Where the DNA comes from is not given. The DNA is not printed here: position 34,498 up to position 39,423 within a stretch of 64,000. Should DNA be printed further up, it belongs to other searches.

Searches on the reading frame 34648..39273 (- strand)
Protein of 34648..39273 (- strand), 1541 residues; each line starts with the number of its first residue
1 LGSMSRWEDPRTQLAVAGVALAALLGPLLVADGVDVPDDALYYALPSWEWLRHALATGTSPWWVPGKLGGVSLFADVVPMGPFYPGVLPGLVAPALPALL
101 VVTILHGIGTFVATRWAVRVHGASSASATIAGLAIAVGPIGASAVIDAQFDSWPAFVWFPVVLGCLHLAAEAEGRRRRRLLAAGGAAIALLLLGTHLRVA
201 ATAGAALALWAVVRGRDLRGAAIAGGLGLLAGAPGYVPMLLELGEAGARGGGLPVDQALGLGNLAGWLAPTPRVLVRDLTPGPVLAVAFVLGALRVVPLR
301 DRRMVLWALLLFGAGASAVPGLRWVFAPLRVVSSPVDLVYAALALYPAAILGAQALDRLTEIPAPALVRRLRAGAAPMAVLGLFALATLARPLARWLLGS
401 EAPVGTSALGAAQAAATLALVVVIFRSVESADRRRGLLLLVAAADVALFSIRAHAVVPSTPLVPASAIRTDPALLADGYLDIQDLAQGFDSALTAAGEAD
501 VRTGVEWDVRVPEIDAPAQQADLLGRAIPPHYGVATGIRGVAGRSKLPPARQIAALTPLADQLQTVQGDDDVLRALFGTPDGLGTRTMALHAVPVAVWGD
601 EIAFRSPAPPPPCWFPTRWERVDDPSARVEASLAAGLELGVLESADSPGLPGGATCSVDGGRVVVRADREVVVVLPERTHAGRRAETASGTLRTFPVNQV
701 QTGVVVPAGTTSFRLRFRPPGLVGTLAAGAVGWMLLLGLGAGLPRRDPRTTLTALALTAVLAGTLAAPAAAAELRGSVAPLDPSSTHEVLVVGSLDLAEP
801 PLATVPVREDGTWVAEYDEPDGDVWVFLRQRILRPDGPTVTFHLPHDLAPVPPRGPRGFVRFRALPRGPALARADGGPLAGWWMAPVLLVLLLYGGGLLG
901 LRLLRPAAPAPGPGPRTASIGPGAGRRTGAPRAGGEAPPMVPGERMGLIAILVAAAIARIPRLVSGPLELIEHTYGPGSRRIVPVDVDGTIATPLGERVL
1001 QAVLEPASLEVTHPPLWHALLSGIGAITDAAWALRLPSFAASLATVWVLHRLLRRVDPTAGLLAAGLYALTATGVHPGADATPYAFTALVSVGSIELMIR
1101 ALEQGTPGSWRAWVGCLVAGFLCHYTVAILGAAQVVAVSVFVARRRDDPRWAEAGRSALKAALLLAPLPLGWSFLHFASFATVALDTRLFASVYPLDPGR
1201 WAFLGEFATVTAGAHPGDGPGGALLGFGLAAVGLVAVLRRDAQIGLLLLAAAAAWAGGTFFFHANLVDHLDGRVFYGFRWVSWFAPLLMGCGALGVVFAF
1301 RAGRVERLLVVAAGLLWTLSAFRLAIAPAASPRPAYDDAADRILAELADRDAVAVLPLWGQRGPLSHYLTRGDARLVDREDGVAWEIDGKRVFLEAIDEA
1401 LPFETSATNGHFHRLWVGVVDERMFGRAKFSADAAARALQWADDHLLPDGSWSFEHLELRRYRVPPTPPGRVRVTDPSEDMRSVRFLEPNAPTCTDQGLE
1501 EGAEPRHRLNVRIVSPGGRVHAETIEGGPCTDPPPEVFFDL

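Call 3: search_protein_families(library=pfam, proteins=[window:34648-39273:-], max_evalue=0.01)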
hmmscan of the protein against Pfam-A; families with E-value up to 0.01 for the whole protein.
window:34648-39273:- (1541 aa): 1 family
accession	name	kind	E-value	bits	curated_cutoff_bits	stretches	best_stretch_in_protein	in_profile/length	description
PF13231.12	PMT_2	-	1.6e-12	48.4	26.1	1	1013-1140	2-131/160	Dolichyl-phosphate-mannose-protein mannosyltransferase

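Call 7: search_protein_families(library=ncbifam, proteins=[window:34648-39273:-], max_evalue=0.01)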
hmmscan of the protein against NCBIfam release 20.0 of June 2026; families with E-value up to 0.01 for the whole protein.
window:34648-39273:- (1541 aa): 0 families

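Call 66: search_solved_structures(query=window:34648-39264:-, max_evalue=0.1)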
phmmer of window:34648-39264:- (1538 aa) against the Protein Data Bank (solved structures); distinct sequences matched with E-value up to 0.1: 0.

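Call 75: search_protein_families(library=padloc, proteins=[window:34648-39264:-], max_evalue=0.001)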
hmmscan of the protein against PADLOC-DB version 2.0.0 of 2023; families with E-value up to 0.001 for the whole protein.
window:34648-39264:- (1538 aa): 0 families
